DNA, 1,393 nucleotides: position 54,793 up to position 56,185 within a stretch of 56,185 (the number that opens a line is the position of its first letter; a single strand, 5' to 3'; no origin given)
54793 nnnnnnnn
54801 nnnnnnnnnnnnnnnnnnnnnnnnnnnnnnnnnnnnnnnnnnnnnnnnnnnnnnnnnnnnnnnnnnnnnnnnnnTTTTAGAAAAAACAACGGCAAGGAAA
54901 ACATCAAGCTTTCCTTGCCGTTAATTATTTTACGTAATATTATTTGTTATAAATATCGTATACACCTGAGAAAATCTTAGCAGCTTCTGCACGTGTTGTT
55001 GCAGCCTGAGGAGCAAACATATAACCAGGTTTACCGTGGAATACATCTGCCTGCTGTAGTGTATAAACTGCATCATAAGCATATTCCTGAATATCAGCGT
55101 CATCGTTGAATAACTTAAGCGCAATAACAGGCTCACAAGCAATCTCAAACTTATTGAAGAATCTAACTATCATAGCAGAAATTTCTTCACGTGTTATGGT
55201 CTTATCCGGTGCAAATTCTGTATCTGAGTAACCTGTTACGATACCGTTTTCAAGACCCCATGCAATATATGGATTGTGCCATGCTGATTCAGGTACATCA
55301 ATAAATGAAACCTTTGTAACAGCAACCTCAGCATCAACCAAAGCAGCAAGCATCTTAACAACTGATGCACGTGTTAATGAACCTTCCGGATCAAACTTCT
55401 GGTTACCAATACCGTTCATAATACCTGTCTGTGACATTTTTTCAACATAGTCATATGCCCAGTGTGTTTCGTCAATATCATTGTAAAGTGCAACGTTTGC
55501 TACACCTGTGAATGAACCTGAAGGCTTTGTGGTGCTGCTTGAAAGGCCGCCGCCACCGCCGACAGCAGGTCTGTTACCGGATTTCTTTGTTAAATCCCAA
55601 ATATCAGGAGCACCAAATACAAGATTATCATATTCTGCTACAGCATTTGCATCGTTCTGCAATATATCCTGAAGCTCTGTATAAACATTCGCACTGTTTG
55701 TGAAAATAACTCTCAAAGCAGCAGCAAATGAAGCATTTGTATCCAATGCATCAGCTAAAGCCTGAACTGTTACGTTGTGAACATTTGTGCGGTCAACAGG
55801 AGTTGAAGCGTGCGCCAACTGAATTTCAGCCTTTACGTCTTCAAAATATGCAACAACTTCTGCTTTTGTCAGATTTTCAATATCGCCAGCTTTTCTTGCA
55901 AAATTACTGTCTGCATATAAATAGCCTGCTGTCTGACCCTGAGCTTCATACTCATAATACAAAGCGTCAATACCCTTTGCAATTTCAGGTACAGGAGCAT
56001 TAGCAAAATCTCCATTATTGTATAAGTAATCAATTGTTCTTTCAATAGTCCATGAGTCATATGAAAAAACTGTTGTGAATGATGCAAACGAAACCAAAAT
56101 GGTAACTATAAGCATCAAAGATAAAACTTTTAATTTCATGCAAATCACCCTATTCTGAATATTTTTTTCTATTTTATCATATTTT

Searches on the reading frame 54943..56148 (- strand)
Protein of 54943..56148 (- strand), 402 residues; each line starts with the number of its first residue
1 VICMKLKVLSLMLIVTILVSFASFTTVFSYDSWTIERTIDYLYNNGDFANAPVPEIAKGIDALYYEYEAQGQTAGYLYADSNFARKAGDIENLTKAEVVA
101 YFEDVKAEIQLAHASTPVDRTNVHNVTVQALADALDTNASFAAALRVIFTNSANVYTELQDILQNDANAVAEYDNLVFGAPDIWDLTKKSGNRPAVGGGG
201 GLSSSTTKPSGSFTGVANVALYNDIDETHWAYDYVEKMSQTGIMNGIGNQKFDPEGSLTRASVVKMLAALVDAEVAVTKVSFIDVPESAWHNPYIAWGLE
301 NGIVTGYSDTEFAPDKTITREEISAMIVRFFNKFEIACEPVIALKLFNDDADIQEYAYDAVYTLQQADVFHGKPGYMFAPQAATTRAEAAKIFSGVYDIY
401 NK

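Call 77: search_protein_families(library=pfam, proteins=[window:54943-56148:-], max_evalue=0.01)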
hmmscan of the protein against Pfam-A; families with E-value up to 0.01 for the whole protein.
window:54943-56148:- (402 aa): 1 family
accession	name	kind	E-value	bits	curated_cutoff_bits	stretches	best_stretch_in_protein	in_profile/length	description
PF00395.25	SLH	-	2.5e-35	120.6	20.8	3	284-322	4-42/44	S-layer homology domain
